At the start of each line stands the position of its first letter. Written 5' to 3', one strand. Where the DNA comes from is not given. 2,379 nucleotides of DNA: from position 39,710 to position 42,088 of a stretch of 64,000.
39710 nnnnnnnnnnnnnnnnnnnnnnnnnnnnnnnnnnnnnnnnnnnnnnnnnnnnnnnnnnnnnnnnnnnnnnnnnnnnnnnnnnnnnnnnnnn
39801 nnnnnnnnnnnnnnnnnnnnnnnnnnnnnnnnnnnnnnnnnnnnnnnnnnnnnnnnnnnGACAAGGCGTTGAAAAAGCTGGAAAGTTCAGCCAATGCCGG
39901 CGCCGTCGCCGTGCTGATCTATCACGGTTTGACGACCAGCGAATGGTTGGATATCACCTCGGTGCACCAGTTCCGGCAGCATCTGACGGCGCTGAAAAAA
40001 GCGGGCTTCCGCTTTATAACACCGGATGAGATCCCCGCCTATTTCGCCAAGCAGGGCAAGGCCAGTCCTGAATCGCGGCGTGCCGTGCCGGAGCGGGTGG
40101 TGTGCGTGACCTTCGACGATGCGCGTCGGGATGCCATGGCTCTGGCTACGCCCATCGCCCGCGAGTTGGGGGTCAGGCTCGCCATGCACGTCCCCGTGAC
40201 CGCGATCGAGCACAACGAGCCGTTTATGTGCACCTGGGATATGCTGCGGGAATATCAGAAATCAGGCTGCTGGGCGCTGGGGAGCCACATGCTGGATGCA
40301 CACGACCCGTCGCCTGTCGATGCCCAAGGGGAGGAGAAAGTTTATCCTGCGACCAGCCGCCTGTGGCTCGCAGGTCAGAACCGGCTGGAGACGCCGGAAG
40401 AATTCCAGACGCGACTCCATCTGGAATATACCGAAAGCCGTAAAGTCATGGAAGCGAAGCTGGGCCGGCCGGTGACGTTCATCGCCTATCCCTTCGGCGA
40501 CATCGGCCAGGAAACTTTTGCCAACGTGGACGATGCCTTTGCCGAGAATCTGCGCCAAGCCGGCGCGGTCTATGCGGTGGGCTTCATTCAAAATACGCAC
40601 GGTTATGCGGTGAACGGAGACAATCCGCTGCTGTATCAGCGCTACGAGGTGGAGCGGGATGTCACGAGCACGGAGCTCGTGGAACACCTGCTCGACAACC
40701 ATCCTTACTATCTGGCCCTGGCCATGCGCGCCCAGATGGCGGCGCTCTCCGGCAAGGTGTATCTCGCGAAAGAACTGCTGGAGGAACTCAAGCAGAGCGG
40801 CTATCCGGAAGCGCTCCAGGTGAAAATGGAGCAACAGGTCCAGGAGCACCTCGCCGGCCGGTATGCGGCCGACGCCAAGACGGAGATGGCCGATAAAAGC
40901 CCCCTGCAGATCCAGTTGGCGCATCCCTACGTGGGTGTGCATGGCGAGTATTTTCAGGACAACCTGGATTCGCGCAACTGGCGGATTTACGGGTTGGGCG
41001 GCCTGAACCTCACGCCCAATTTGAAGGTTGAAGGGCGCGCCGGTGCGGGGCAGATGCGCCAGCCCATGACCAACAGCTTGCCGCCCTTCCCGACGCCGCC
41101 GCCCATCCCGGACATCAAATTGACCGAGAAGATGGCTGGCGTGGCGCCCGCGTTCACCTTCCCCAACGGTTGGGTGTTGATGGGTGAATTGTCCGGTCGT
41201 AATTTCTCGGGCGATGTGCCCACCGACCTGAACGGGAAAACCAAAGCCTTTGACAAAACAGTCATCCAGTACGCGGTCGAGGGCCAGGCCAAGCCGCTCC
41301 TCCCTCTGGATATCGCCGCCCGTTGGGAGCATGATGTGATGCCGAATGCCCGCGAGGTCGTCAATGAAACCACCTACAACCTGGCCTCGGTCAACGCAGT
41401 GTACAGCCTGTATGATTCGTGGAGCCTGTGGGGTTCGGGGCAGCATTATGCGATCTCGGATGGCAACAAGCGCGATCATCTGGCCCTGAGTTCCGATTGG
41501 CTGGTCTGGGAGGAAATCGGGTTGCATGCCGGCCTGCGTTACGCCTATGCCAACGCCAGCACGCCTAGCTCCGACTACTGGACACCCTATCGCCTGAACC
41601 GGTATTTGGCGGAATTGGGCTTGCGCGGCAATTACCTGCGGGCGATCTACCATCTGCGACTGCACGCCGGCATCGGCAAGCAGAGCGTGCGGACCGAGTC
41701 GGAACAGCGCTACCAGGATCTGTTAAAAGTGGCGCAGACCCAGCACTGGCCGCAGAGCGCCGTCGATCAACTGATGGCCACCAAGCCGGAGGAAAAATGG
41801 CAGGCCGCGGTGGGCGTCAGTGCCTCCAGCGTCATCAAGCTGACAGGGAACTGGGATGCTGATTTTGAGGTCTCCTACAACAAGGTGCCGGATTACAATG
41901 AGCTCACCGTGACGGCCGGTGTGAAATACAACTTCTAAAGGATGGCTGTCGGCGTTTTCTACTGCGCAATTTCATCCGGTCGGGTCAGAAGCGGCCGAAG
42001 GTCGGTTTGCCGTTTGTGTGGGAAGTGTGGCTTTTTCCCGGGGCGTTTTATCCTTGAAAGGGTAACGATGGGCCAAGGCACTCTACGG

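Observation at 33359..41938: Tandem array of three secreted TPR + CE4-deacetylase proteins, the last fused to an outer-membrane beta-barrel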

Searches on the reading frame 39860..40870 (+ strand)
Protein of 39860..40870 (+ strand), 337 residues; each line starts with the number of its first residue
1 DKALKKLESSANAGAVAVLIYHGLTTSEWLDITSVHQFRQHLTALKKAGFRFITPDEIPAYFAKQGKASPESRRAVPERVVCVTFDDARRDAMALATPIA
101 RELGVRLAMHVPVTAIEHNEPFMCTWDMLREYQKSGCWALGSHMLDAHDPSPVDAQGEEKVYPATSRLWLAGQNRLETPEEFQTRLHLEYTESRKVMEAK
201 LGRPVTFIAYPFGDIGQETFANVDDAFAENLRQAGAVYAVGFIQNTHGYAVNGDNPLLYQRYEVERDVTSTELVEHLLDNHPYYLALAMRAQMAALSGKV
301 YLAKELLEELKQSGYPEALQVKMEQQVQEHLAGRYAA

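Call 25: search_protein_families(library=pfam, proteins=[window:39860-40870:+], max_evalue=10)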
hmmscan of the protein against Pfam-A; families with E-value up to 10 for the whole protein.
window:39860-40870:+ (337 aa): 1 family
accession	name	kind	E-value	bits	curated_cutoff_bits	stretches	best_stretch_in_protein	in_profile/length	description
PF01522.26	Polysacc_deac_1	-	5.4e-10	39.7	23.1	1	75-221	3-114/124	Polysaccharide deacetylase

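Call 69: search_solved_structures(query=window:39872-40870:+, max_evalue=0.01, show_alignments=4)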
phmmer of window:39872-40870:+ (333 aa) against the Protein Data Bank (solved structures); distinct sequences matched with E-value up to 0.01: 6.
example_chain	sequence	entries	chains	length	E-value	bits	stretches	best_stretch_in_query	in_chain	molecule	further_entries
4wcj_A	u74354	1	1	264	2.6e-10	43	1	11-158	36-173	Polysaccharide deacetylase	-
5bu6_A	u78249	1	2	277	1.4e-07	34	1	112-215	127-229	BpsB (PgaB), Poly-beta-1,6-N-acetyl-D-glucosamine N-deacetylase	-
4u10_A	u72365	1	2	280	2.9e-07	33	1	90-212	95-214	Poly-beta-1,6-N-acetyl-D-glucosamine N-deacetylase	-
3vus_A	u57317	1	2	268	5.6e-05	25.5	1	66-211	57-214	Poly-beta-1,6-N-acetyl-D-glucosamine N-deacetylase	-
4f9d_A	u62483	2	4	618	0.00062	22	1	68-211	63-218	Poly-beta-1,6-N-acetyl-D-glucosamine N-deacetylase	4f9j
6dq3_A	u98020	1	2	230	0.0068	18.6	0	28-133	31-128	Polysaccharide deacetylase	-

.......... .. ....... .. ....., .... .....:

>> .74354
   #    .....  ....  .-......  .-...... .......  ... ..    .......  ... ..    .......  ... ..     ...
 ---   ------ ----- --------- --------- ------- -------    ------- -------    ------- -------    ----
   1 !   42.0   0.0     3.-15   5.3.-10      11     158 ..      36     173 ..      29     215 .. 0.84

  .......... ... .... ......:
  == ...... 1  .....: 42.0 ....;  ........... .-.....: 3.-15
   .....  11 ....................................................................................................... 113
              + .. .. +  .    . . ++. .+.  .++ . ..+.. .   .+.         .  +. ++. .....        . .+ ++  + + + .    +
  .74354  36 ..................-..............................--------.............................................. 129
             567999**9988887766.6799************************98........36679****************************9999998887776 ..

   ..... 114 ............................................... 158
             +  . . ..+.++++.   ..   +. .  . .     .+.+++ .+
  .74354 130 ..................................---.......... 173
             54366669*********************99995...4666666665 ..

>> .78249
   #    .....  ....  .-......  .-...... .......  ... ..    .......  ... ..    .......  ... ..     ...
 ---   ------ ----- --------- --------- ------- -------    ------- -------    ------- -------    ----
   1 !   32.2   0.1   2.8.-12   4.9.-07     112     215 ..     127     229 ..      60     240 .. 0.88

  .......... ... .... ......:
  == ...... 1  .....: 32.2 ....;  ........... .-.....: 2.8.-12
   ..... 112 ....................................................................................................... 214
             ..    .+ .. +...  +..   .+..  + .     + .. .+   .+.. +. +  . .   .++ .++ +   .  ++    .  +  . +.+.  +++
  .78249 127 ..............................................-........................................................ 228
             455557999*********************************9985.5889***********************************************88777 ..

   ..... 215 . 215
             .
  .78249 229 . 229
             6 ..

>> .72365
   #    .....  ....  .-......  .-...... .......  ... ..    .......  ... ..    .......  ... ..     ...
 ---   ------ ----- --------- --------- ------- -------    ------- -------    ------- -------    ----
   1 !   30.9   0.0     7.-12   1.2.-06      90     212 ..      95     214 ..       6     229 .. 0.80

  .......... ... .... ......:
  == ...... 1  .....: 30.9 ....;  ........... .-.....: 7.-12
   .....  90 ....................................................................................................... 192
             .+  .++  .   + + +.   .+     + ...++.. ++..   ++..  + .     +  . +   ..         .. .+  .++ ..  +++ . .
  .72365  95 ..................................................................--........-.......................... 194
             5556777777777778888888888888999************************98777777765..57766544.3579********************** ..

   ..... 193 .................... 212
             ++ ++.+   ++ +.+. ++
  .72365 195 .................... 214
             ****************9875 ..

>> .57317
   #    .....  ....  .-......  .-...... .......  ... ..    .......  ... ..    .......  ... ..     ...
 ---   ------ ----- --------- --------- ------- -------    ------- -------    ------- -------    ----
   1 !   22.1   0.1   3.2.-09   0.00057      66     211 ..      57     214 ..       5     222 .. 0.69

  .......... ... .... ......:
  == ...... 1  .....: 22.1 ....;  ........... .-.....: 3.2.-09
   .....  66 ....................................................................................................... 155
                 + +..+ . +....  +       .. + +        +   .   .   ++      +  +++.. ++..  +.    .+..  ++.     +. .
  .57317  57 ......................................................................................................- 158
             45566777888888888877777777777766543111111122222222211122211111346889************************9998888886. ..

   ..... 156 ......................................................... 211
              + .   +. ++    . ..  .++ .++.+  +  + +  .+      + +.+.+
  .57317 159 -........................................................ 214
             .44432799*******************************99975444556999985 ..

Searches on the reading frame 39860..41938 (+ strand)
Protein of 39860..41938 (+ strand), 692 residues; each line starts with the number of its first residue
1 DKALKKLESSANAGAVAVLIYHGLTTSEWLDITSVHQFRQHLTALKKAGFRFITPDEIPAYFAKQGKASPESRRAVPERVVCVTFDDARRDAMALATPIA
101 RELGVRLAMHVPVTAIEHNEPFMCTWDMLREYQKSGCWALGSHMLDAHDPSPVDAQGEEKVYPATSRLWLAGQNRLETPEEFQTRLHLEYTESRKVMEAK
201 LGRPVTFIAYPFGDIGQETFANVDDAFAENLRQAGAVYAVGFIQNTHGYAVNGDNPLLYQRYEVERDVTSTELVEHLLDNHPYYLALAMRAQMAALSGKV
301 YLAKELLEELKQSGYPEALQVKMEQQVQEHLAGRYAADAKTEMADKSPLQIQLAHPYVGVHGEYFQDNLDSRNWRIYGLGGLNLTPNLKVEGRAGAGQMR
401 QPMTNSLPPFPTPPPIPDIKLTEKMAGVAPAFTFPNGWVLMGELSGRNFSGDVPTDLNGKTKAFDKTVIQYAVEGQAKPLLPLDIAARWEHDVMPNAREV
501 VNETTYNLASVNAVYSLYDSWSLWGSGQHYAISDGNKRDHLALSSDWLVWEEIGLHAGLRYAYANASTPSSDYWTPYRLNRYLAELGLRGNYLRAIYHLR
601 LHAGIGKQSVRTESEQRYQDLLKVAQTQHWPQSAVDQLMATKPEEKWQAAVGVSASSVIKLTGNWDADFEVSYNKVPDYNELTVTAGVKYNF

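Call 26: search_solved_structures(query=window:39860-41938:+, max_evalue=1, show_alignments=2)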
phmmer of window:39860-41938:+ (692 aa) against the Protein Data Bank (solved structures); distinct sequences matched with E-value up to 1: 7.
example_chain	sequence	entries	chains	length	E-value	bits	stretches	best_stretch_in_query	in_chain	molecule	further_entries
4wcj_A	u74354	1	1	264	1.1e-09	40.3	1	15-162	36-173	Polysaccharide deacetylase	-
5bu6_A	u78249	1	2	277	7.7e-07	30.9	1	116-219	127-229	BpsB (PgaB), Poly-beta-1,6-N-acetyl-D-glucosamine N-deacetylase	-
4u10_A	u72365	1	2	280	1.9e-06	29.6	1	94-216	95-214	Poly-beta-1,6-N-acetyl-D-glucosamine N-deacetylase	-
3vus_A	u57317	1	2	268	0.00048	21.7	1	70-215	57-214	Poly-beta-1,6-N-acetyl-D-glucosamine N-deacetylase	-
6dq3_A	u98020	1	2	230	0.03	15.7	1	32-137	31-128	Polysaccharide deacetylase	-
5ci9_A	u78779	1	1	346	0.55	11.5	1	395-459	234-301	Protein Tob1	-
5ci8_A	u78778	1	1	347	0.56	11.5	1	395-459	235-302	Protein Tob1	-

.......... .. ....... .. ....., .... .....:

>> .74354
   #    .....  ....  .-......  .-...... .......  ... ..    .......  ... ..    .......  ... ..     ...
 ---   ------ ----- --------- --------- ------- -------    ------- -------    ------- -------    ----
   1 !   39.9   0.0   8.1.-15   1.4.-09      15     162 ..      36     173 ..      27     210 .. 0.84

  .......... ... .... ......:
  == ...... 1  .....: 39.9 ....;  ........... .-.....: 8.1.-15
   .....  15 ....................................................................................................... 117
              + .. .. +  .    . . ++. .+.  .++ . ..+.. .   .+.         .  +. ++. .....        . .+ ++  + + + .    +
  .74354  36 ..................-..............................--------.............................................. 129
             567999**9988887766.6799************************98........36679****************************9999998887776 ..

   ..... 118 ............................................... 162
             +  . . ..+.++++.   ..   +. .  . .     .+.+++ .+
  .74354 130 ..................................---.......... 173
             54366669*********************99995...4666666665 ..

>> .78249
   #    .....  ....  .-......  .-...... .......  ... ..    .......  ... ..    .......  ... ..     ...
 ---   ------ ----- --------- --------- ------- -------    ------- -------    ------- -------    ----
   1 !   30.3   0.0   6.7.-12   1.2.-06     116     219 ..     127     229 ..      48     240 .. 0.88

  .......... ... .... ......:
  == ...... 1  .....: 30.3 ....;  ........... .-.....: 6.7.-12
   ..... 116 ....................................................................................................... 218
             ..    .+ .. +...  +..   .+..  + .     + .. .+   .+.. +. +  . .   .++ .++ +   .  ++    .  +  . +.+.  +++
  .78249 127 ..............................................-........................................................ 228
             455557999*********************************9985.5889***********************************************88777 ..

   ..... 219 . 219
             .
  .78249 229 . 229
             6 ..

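Call 48: search_protein_representatives(protein=window:39872-41938:+)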
Query: 688 residues. Proteins with E-value up to 0.001 (for the whole library): 2611; up to 1e-10: 964; up to 1e-30: 166. The best 150 are listed.
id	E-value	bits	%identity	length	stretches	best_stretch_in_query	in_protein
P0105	2.4e-220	749.8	49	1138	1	2-688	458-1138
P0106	5.0e-187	639.6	46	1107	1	2-688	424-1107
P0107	8.9e-178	609.1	47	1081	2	2-608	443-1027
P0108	6.5e-150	517.0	40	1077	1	2-688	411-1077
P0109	3.1e-146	504.9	40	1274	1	3-688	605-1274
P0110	1.4e-144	499.3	40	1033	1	2-643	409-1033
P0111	4.0e-143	494.6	40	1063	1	2-685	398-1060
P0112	7.6e-143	493.6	41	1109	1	5-688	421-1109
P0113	3.4e-142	491.5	40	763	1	2-688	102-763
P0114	1.8e-140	485.8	39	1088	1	3-688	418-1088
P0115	1.3e-138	479.7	38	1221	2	62-688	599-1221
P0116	1.9e-137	475.8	41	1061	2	2-612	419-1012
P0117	6.1e-135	467.5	39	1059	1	4-688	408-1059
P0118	1.1e-132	460.1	39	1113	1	3-688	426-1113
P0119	2.1e-132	459.1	38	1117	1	2-688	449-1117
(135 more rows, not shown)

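Call 84: find_homologous_proteins(query=window:39872-41938:+, max_evalue=1e-10)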
Query window:39872-41938:+ (688 aa): 92 proteins with E <= 1e-10 among 8000 candidates.
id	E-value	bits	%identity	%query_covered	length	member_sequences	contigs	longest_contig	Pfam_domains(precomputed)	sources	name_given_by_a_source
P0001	0.0e+0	1594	100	100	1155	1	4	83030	PF25063.1,PF03704.24,PF13431.13,PF23914.2,PF25062.2,PF13414.13,PF01522.27,PF13176.13,PF13428.13,PF13374.13,PF14559.13,PF24575.2,PF00515.35,PF12895.14,PF13424.13,PF13432.13,PF13181.13,PF14561.13,PF07719.24,PF13174.13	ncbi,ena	-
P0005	0.0e+0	1239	76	100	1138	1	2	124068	PF13431.13,PF23914.2,PF20225.5,PF13414.13,PF25058.2,PF01522.27,PF13428.13,PF25064.2,PF14559.13,PF24575.2,PF00515.35,PF13424.13,PF13432.13,PF13181.13,PF14561.13,PF07719.24,PF13174.13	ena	-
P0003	0.0e+0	1238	76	100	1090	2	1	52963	PF25063.1,PF13431.13,PF23914.2,PF25062.2,PF13414.13,PF01522.27,PF13176.13,PF13428.13,PF25064.2,PF13374.13,PF14559.13,PF24575.2,PF00515.35,PF12895.14,PF13424.13,PF13432.13,PF13181.13,PF14561.13,PF07719.24,PF13174.13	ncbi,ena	-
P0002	0.0e+0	1237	76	100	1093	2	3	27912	PF25063.1,PF03704.24,PF13431.13,PF23914.2,PF13414.13,PF01522.27,PF13176.13,PF12569.15,PF13428.13,PF25064.2,PF13374.13,PF14559.13,PF24575.2,PF00515.35,PF12895.14,PF13424.13,PF13432.13,PF13181.13,PF14561.13,PF07719.24,PF13174.13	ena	-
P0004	0.0e+0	1227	76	100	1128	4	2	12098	PF25063.1,PF03704.24,PF13431.13,PF23914.2,PF20225.5,PF13414.13,PF25058.2,PF01522.27,PF13176.13,PF13428.13,PF25064.2,PF14559.13,PF24575.2,PF00515.35,PF13424.13,PF13432.13,PF13181.13,PF14561.13,PF07719.24,PF13174.13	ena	-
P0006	0.0e+0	1139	71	100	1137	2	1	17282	PF25063.1,PF03704.24,PF13431.13,PF23914.2,PF25060.1,PF25062.2,PF13414.13,PF01522.27,PF13176.13,PF13428.13,PF14559.13,PF24575.2,PF00515.35,PF12895.14,PF13424.13,PF13432.13,PF13181.13,PF14561.13,PF07719.24,PF13174.13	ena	-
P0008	0.0e+0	1057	67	100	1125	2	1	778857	PF13431.13,PF23914.2,PF25060.1,PF25062.2,PF13414.13,PF01522.27,PF13176.13,PF13428.13,PF25064.2,PF14559.13,PF24575.2,PF13371.13,PF00515.35,PF13432.13,PF13181.13,PF14561.13,PF07719.24,PF13174.13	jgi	jgi:tetratricopeptide (TPR) repeat protein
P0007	0.0e+0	1049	66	100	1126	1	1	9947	PF13431.13,PF23914.2,PF13414.13,PF01522.27,PF13428.13,PF14559.13,PF24575.2,PF13371.13,PF00515.35,PF13424.13,PF13432.13,PF13181.13,PF14561.13,PF07719.24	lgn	-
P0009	0.0e+0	1038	65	100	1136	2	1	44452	PF13431.13,PF23914.2,PF01522.27,PF13176.13,PF13428.13,PF25064.2,PF14559.13,PF24575.2,PF00515.35,PF13432.13,PF13181.13,PF14561.13,PF07719.24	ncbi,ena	-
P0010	2.8e-276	936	61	100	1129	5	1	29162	PF25063.1,PF13431.13,PF23914.2,PF13414.13,PF01522.27,PF13428.13,PF14559.13,PF24575.2,PF13371.13,PF00515.35,PF12895.14,PF13424.13,PF13432.13,PF13181.13,PF07719.24,PF13174.13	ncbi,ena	-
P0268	9.2e-272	921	58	100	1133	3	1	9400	PF25063.1,PF13431.13,PF23914.2,PF25062.2,PF25058.2,PF01522.27,PF13428.13,PF25064.2,PF14559.13,PF24575.2,PF13371.13,PF12895.14,PF13432.13,PF13181.13,PF14561.13,PF07719.24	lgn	-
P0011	2.6e-266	903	58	100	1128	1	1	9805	PF25063.1,PF13431.13,PF23914.2,PF01522.27,PF13176.13,PF13428.13,PF14559.13,PF24575.2,PF13371.13,PF00515.35,PF12895.14,PF13424.13,PF13432.13,PF13429.13,PF13181.13,PF14561.13,PF07719.24,PF13174.13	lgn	-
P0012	2.2e-265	900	57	100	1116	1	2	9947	PF13431.13,PF23914.2,PF13414.13,PF01522.27,PF13176.13,PF12569.15,PF13428.13,PF14559.13,PF24575.2,PF00515.35,PF12895.14,PF13424.13,PF13432.13,PF13181.13,PF14561.13,PF07719.24,PF13174.13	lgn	-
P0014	5.1e-264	896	57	100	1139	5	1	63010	PF13431.13,PF23914.2,PF25060.1,PF13414.13,PF01522.27,PF13176.13,PF13428.13,PF14559.13,PF24575.2,PF13371.13,PF00515.35,PF22860.3,PF12895.14,PF13424.13,PF13432.13,PF13181.13,PF14561.13,PF07719.24,PF13174.13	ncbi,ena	-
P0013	3.4e-261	886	57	100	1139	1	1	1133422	PF13431.13,PF23914.2,PF01522.27,PF13428.13,PF14559.13,PF24575.2,PF00515.35,PF13424.13,PF13432.13,PF13181.13,PF14561.13,PF07719.24,PF13174.13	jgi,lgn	jgi:tetratricopeptide (TPR) repeat protein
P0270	9.6e-199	680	45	100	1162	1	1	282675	PF25063.1,PF13431.13,PF23914.2,PF25060.1,PF25062.2,PF13414.13,PF01522.27,PF13176.13,PF13428.13,PF25064.2,PF14559.13,PF24575.2,PF13371.13,PF00515.35,PF12895.14,PF13424.13,PF13432.13,PF14561.13,PF07719.24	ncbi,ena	-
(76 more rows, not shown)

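Call 86: find_encoding_contigs(protein=P0270, flank=10000, max_places=1)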
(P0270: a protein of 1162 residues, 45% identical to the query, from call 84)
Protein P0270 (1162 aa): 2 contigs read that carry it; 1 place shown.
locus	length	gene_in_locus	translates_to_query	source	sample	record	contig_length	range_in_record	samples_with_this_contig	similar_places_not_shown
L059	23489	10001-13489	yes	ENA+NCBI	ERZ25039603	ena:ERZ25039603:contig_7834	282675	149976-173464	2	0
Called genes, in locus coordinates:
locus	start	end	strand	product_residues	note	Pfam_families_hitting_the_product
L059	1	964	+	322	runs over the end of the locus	PF00535:Glycos_transf_2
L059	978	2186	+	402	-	PF02655:ATP-grasp_3, PF02786:CPSase_L_D2 (weak), PF07478:Dala_Dala_lig_C (faint), PF13535:ATP-grasp_4, PF18603:LAL_C2 (weak)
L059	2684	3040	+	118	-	PF00579:tRNA-synt_1b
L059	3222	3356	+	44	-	-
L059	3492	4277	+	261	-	PF02616:SMC_ScpA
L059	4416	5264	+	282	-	PF04079:SMC_ScpB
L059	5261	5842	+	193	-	-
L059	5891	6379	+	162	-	PF00155:Aminotran_1_2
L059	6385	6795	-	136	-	-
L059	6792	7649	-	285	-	PF13191:AAA_16, PF13604:AAA_30 (faint), PF13401:AAA_22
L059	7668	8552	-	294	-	PF06745:ATPase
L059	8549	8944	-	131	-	PF00072:Response_reg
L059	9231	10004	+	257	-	PF04311:DUF459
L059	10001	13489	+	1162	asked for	PF12895:ANAPC3 (faint), PF14561:TPR_20 (faint), PF24575:TPR_Slam (faint), PF14559:TPR_19, PF23914:TPR_CcmH_CycH, PF13432:TPR_16, PF14559:TPR_19, PF01522:Polysacc_deac_1, +12 more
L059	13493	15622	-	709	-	PF02638:GHL10, PF13200:DUF4015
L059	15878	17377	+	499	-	PF03062:MBOAT, PF13813:MBOAT_2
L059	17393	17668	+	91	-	-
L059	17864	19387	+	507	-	PF00535:Glycos_transf_2, PF13641:Glyco_tranf_2_3, PF01644:Chitin_synth_1, PF03142:Chitin_synth_2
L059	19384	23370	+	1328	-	PF01522:Polysacc_deac_1 (weak), PF07719:TPR_2 (faint), PF13428:TPR_14 (faint), PF13432:TPR_16 (faint), PF13371:TPR_9 (faint), PF14559:TPR_19 (faint)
